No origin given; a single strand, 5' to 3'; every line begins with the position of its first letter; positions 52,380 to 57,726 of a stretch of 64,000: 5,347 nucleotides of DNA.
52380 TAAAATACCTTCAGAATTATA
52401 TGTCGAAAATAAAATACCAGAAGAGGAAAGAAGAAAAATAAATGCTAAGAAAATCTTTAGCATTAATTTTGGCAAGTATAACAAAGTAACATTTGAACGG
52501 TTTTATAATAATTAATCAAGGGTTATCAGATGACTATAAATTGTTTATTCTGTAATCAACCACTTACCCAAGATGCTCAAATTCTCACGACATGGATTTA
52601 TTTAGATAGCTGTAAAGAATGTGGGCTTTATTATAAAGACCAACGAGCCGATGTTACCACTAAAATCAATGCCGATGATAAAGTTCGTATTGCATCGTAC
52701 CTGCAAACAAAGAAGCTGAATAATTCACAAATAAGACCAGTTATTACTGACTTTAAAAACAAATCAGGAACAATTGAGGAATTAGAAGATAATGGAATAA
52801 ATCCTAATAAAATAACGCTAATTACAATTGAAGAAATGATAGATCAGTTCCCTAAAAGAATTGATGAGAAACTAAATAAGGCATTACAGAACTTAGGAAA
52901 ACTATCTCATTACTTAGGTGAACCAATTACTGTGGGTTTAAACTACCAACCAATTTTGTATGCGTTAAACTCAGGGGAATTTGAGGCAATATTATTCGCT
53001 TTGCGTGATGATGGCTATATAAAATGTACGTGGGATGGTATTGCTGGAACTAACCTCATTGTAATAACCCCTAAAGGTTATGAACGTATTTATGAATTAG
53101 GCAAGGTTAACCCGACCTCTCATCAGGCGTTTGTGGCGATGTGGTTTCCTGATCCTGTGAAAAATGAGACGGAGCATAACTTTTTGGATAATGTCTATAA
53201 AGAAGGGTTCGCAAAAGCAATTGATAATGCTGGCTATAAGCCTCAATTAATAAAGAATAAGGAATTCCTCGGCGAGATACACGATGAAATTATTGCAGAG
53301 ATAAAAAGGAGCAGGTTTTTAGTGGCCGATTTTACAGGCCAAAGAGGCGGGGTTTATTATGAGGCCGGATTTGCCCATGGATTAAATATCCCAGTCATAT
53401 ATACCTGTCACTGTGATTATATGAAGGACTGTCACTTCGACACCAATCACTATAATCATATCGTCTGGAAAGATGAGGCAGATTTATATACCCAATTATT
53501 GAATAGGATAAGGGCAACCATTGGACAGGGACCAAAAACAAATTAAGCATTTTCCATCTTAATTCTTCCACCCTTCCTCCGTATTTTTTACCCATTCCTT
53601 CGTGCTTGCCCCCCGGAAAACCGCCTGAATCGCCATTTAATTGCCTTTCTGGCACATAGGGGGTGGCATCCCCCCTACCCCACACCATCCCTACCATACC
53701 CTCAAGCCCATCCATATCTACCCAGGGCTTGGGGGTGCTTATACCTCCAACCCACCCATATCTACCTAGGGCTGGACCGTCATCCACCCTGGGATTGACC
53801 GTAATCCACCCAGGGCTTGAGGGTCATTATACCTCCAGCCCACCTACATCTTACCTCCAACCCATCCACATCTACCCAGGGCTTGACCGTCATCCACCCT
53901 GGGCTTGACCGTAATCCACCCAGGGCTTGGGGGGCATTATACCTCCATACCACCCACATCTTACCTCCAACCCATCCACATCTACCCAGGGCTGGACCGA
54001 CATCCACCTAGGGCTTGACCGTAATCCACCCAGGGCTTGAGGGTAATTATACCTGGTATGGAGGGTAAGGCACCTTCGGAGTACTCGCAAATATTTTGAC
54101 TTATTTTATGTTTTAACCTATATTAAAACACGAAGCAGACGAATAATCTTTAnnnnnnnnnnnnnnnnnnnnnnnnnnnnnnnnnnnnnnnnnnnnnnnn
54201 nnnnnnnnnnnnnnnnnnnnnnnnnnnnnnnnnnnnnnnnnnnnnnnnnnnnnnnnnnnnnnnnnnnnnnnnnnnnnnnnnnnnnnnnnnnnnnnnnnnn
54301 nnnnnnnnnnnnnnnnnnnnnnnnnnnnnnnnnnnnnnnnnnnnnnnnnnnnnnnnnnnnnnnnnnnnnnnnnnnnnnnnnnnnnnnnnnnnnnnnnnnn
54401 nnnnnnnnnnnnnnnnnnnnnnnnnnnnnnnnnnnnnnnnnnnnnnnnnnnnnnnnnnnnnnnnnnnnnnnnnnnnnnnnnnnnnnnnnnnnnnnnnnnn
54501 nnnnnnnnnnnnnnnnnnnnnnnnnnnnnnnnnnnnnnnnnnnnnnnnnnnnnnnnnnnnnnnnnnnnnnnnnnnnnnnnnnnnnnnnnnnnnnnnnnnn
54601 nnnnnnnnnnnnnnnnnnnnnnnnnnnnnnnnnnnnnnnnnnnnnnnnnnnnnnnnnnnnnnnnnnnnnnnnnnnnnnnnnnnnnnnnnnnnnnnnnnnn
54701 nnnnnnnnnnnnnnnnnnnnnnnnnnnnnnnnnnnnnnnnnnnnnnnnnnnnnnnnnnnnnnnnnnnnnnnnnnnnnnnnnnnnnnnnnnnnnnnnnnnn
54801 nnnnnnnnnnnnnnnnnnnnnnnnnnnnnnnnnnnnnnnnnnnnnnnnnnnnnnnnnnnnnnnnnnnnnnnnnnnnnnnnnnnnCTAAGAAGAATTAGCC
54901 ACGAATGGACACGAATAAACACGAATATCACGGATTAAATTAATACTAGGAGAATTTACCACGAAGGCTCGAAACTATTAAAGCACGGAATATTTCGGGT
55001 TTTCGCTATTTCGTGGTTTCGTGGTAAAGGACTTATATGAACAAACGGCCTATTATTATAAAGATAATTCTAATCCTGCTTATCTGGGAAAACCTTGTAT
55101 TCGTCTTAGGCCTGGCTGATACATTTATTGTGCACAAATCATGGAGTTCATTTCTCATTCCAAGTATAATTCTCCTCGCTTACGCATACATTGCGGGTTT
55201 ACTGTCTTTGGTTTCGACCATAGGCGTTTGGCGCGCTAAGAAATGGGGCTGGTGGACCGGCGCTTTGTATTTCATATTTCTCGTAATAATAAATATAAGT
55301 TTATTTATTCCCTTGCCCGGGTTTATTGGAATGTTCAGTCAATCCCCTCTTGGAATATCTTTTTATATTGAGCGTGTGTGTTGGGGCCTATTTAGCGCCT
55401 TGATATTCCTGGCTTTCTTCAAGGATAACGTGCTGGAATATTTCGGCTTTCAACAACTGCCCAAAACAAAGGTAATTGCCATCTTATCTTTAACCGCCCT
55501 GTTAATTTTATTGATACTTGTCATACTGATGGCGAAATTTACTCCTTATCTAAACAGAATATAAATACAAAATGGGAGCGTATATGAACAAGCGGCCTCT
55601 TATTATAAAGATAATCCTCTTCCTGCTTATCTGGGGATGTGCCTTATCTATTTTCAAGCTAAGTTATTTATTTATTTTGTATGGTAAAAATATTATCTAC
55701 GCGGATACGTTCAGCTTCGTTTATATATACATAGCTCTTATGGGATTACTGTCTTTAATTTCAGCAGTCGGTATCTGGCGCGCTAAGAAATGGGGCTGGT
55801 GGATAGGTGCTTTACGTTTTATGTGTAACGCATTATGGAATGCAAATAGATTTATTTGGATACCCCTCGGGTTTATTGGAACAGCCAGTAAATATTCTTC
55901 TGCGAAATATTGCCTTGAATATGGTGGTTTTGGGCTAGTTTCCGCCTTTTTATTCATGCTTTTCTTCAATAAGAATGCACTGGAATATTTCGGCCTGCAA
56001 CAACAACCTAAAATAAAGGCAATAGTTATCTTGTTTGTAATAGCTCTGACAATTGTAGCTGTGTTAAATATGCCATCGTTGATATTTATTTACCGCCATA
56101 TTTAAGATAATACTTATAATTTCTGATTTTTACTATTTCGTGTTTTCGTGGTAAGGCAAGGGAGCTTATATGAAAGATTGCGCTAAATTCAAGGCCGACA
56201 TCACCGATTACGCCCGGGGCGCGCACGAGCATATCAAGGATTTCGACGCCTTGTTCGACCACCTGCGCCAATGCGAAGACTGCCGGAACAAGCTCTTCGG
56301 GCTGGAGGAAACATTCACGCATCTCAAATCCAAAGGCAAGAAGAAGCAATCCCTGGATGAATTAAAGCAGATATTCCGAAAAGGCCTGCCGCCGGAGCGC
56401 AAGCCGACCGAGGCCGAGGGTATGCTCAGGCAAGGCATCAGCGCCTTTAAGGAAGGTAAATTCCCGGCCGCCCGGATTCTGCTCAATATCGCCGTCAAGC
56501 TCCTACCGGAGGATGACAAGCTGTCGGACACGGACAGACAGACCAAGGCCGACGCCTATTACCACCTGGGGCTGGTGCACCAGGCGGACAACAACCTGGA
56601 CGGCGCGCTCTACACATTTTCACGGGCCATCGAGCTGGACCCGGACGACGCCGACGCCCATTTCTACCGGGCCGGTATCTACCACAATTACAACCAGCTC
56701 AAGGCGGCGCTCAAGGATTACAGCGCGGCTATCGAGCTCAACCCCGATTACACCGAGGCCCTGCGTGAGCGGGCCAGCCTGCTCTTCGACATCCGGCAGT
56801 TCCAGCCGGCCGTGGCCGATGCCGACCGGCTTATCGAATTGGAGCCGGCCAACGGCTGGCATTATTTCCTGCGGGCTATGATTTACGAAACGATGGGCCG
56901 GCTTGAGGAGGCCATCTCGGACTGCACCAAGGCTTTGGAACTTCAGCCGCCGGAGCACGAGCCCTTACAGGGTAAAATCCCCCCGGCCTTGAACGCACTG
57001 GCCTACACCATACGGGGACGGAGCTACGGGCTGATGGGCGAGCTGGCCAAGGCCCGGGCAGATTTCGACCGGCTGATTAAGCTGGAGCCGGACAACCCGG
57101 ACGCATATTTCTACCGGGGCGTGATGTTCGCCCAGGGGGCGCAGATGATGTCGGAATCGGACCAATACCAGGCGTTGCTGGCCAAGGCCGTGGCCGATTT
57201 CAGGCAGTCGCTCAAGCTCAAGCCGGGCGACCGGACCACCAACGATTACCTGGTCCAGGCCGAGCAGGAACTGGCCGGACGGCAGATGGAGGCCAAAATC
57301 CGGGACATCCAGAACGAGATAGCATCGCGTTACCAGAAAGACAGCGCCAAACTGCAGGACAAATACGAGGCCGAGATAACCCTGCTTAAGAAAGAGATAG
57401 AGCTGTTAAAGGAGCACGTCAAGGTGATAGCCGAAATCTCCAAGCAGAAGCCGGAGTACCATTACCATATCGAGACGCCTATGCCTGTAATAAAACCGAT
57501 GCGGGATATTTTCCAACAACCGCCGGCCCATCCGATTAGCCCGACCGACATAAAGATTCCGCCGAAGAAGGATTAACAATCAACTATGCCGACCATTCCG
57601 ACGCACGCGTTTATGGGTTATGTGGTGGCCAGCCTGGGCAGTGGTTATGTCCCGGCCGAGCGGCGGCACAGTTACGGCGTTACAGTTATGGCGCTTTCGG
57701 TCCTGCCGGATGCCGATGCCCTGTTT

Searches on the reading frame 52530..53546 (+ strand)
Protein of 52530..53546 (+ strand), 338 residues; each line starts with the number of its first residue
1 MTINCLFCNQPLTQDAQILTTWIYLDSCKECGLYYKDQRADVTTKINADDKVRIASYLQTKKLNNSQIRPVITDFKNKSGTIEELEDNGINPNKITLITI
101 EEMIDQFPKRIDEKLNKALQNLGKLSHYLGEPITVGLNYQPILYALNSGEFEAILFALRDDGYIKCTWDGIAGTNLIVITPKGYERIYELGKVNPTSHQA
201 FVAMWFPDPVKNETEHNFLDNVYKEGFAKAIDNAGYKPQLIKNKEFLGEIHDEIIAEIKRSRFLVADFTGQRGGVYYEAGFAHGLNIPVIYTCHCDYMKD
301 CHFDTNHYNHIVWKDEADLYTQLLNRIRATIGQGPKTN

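Call 36: search_protein_families(library=pfam, proteins=[window:52530-53546:+])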
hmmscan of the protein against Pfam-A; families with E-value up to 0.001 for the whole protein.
window:52530-53546:+ (338 aa): 0 families

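Call 60: search_protein_families(library=padloc, proteins=[window:52530-53546:+], max_evalue=0.01)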
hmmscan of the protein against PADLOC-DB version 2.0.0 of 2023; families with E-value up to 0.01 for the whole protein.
window:52530-53546:+ (338 aa): 1 family
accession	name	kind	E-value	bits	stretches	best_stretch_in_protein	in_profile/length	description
PDLC00733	Effector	-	1.6e-08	31.8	1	232-318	273-359/388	TIR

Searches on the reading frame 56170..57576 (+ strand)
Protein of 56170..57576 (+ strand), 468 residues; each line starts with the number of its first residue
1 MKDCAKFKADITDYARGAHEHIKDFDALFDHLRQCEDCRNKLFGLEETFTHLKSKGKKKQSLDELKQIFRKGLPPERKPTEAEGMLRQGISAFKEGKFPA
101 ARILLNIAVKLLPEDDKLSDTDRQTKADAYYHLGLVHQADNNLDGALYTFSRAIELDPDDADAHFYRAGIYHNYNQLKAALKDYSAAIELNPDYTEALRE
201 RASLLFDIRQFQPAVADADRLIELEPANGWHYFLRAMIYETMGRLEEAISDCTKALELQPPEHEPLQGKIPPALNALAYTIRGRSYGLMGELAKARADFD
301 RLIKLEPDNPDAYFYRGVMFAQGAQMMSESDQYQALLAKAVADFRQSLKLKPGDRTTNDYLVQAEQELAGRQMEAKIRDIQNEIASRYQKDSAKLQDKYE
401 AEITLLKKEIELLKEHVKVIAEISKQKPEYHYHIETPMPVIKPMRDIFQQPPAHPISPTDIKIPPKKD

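Call 36: search_protein_families(library=pfam, proteins=[window:56170-57576:+])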
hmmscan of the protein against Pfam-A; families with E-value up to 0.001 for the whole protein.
window:56170-57576:+ (468 aa): 15 families
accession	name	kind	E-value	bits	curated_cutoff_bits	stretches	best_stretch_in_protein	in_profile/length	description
PF00515.34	TPR_1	-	1.8e-35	119.7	27.8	4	232-260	4-32/34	Tetratricopeptide repeat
PF07719.23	TPR_2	-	1.2e-33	112.8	27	4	127-160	1-34/34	Tetratricopeptide repeat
PF13414.12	TPR_11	-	1.8e-25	88.8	26.8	3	141-172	8-39/42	TPR repeat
PF13431.12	TPR_17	-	7.9e-24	82.3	24.4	2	150-181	2-33/34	Tetratricopeptide repeat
PF13181.12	TPR_8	-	2.5e-23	80.6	25.7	1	232-260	4-32/34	Tetratricopeptide repeat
PF13432.12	TPR_16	-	2.5e-22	79.4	32.7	2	133-193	3-63/65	Tetratricopeptide repeat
PF13428.12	TPR_14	-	1.9e-17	62.4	23.5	0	128-168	2-42/44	Tetratricopeptide repeat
PF13371.12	TPR_9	-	2.6e-14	53.4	35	2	170-227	4-61/73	Tetratricopeptide repeat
PF13174.12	TPR_6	-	1.9e-09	38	26.3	0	128-159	1-32/33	Tetratricopeptide repeat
PF14559.12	TPR_19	-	3.3e-09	37.4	25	1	139-198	3-62/68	Tetratricopeptide repeat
PF17874.7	TPR_MalT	-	6.8e-09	35.9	45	1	87-221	45-183/336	MalT-like TPR region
PF13424.12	TPR_12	-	1.7e-06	28.6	30.1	0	88-157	9-75/77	Tetratricopeptide repeat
PF23914.1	TPR_CcmH_CycH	-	1.7e-06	28.4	42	0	126-164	49-87/158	Cytochrome c-type biogenesis protein H TPR domain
PF10516.15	SHNi-TPR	-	0.00057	19.8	21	0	246-259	18-31/38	SHNi-TPR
PF13176.12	TPR_7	-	0.00068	20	27.9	0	236-260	6-32/36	Tetratricopeptide repeat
